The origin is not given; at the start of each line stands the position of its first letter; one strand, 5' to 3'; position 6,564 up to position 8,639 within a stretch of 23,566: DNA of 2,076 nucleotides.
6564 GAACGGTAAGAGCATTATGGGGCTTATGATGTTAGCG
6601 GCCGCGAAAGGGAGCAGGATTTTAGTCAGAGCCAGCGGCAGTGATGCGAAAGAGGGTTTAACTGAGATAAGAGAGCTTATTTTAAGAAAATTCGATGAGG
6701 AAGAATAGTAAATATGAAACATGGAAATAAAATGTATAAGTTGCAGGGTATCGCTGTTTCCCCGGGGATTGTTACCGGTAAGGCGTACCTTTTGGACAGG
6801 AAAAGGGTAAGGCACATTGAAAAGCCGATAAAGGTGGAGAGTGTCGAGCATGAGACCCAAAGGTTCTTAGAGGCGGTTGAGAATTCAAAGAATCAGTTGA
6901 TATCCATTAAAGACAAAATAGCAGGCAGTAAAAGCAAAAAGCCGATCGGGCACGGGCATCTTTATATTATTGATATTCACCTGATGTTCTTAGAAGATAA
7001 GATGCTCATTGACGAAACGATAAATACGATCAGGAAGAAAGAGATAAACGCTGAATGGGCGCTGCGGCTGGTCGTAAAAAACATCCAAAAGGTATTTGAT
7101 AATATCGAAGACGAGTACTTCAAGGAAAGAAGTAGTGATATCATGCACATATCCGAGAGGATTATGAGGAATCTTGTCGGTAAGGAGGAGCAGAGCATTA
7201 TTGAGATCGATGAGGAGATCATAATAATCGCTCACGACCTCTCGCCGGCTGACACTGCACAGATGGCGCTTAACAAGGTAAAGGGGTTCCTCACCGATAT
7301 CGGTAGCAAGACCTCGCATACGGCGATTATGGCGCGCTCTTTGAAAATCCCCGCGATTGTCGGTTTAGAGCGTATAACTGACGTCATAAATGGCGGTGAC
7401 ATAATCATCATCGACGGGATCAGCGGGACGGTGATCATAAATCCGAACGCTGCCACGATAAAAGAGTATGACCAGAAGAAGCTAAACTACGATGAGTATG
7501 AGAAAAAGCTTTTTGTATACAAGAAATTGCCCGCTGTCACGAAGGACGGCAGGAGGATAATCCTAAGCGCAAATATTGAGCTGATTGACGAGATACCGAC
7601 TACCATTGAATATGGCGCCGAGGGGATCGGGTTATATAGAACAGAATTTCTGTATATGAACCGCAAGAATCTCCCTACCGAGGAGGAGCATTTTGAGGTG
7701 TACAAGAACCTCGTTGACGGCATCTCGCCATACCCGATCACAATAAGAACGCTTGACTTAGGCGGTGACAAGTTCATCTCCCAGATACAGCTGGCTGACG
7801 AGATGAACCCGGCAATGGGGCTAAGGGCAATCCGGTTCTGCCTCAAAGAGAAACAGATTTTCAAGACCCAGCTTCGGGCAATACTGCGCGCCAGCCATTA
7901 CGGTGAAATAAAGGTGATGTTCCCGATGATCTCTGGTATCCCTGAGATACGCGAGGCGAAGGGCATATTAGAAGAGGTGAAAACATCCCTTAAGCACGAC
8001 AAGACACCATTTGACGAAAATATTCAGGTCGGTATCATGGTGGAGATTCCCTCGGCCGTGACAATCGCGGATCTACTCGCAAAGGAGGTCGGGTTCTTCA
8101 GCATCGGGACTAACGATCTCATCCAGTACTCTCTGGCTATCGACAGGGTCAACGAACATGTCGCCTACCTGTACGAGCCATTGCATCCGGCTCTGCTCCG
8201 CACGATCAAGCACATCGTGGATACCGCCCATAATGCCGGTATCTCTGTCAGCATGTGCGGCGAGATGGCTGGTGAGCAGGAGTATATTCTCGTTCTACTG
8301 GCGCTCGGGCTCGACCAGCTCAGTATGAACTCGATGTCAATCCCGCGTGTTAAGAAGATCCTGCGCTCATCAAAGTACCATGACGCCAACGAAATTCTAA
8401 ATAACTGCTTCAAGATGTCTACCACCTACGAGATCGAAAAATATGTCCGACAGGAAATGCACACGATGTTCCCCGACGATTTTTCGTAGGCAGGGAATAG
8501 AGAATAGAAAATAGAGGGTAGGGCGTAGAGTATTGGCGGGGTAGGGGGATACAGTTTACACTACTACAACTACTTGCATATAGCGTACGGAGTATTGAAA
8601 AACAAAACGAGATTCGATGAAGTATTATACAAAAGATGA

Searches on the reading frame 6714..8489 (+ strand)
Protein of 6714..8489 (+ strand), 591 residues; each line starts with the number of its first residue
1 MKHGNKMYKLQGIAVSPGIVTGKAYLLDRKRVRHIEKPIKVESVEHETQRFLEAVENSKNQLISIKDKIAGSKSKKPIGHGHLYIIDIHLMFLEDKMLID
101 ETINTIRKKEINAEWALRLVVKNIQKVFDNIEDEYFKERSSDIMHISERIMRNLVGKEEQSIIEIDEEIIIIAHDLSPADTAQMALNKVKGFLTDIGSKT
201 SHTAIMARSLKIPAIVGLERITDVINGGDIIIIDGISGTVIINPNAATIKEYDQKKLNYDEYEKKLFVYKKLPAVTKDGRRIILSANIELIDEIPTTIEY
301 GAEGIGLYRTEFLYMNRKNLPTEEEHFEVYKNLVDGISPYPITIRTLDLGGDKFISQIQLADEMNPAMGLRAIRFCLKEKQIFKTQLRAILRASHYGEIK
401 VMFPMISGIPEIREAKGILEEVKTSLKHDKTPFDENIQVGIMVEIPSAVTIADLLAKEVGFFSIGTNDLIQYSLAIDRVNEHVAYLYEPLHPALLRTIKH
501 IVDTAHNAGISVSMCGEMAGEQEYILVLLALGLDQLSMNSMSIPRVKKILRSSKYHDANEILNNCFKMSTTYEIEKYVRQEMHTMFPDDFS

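Call 18: search_protein_families(library=pfam, proteins=[window:6714-8489:+])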
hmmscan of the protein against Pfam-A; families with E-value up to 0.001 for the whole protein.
window:6714-8489:+ (591 aa): 3 families
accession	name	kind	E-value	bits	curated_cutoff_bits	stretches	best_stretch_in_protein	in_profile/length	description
PF02896.24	PEP-utilizers_C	-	7.8e-114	380.2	22.8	1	269-553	7-291/293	PEP-utilising enzyme, PEP-binding domain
PF05524.18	PEP-utilisers_N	-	4.4e-31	108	24.4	1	11-139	1-121/121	PEP-utilising enzyme, N-terminal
PF00391.29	PEP-utilizers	-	1.5e-24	85.8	23.1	1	166-238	2-72/72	PEP-utilising enzyme, mobile domain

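Call 31: list_cluster_members(proteins=[P0001, window:6714-8489:+, window:40-1059:+])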
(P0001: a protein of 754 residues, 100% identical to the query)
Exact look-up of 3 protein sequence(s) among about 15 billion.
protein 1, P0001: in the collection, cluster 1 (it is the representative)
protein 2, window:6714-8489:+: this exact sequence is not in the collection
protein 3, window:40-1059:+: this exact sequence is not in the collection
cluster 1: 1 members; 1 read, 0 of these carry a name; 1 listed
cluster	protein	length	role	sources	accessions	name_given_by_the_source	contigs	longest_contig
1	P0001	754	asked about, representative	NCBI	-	-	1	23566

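Call 43: find_homologous_proteins(query=window:6714-8489:+, max_evalue=1e-100)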
Query window:6714-8489:+ (591 aa): 7999 proteins with E <= 1e-100 among 8000 candidates; the best 120 are listed.
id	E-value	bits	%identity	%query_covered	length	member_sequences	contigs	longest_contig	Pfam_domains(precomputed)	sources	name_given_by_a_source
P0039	0.0e+0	1284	100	99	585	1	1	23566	PF05524.19,PF00391.30,PF02896.25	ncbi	-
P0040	0.0e+0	1068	80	100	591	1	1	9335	PF05524.19,PF00391.30,PF02896.25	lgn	-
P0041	0.0e+0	1061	80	100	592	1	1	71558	PF05524.19,PF00391.30,PF02896.25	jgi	jgi:phosphotransferase system enzyme I (PtsI)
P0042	0.0e+0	1060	81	100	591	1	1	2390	PF05524.19,PF00391.30,PF02896.25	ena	-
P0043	0.0e+0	1045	79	99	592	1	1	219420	PF05524.19,PF00391.30,PF02896.25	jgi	jgi:phosphotransferase system enzyme I (PtsI)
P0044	0.0e+0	1041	80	99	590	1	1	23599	PF05524.19,PF00391.30,PF02896.25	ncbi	-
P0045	0.0e+0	1018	78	100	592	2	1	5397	PF05524.19,PF00391.30,PF02896.25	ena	-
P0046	2.2e-294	996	76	100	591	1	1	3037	PF05524.19,PF00391.30,PF02896.25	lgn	-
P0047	1.3e-231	788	61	98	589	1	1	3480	PF05524.19,PF00391.30,PF02896.25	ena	-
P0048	2.7e-231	787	62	98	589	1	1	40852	PF05524.19,PF00391.30,PF02896.25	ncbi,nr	ncbi:MAG: phosphoenolpyruvate--protein phosphotransferase [Deltaproteobacteria bacterium]|nr:phospho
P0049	4.7e-230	783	60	98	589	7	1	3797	PF05524.19,PF00391.30,PF02896.25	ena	-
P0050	9.5e-230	782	60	98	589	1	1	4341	PF05524.19,PF00391.30,PF02896.25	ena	-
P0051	1.4e-229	782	60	98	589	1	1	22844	PF05524.19,PF00391.30,PF02896.25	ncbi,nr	ncbi:MAG: phosphoenolpyruvate--protein phosphotransferase [Deltaproteobacteria bacterium]|nr:phospho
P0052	1.6e-229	781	60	98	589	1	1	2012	PF05524.19,PF00391.30,PF02896.25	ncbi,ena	ncbi:MAG: phosphoenolpyruvate--protein phosphotransferase [Deltaproteobacteria bacterium]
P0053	5.1e-229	780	61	98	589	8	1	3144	PF05524.19,PF00391.30,PF02896.25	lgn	-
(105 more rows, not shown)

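Call 44: find_encoding_contigs(protein=P0044, flank=10000, max_places=2)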
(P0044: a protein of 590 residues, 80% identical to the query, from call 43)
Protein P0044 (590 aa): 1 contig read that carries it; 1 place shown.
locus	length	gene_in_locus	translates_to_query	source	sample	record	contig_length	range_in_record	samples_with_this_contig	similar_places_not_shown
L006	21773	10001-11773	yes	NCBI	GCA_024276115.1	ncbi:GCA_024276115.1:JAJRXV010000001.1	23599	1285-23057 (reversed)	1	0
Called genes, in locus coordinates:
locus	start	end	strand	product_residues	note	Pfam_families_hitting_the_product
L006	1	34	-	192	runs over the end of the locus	?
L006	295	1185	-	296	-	PF00023:Ank (faint), PF12796:Ank_2, PF13606:Ank_3 (faint), PF13637:Ank_4 (faint), PF13857:Ank_5 (faint)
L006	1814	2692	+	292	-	PF03755:YicC-like_N, PF08340:YicC-like_C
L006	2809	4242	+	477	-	PF00309:Sigma54_AID, PF04963:Sigma54_CBD, PF04552:Sigma54_DBD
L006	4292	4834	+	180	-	PF02482:Ribosomal_S30AE, PF16321:Ribosom_S30AE_C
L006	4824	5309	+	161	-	PF00359:PTS_EIIA_2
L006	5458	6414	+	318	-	PF02603:Hpr_kinase_N, PF07475:Hpr_kinase_C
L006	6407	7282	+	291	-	PF03668:RapZ-like_N, PF22740:PapZ_C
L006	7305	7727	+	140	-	PF03610:EIIA-man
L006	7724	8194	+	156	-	PF03830:PTSIIB_sorb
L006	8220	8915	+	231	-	PF03609:EII-Sor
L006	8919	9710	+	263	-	PF03613:EIID-AGA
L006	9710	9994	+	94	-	PF00381:PTS-HPr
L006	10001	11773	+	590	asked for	PF05524:PEP-utilisers_N, PF00391:PEP-utilizers, PF02896:PEP-utilizers_C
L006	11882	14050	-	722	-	PF04348:LppC (weak), PF13433:Peripla_BP_5, PF13458:Peripla_BP_6, PF01094:ANF_receptor, PF13458:Peripla_BP_6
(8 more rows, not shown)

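Call 45: find_encoding_contigs(protein=P0043, flank=10000, max_places=2)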
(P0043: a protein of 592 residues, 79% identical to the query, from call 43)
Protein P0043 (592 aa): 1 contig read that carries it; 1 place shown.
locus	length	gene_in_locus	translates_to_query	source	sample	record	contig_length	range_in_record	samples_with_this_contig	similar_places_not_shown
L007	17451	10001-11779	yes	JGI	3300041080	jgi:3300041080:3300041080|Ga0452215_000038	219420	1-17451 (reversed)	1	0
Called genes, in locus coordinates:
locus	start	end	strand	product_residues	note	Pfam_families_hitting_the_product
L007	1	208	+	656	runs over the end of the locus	PF13414:TPR_11 (faint), PF12895:ANAPC3 (weak), PF23914:TPR_CcmH_CycH (faint), PF00515:TPR_1 (faint), PF07719:TPR_2 (faint), PF13174:TPR_6 (faint), PF13432:TPR_16, PF14559:TPR_19 (weak), +4 more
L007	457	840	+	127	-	PF05130:FlgN (weak)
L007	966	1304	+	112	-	-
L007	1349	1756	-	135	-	PF01814:Hemerythrin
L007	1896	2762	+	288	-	PF03755:YicC-like_N, PF08340:YicC-like_C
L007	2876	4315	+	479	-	PF00309:Sigma54_AID, PF04963:Sigma54_CBD, PF04552:Sigma54_DBD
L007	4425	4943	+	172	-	PF02482:Ribosomal_S30AE, PF16321:Ribosom_S30AE_C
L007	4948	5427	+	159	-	PF00359:PTS_EIIA_2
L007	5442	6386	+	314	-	PF02603:Hpr_kinase_N, PF07475:Hpr_kinase_C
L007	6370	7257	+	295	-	PF03668:RapZ-like_N, PF22740:PapZ_C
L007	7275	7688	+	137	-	PF03610:EIIA-man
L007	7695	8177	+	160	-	PF03830:PTSIIB_sorb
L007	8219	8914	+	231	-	PF03609:EII-Sor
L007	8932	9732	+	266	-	PF03613:EIID-AGA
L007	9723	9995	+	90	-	PF00381:PTS-HPr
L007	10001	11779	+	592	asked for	PF05524:PEP-utilisers_N, PF00391:PEP-utilizers, PF02896:PEP-utilizers_C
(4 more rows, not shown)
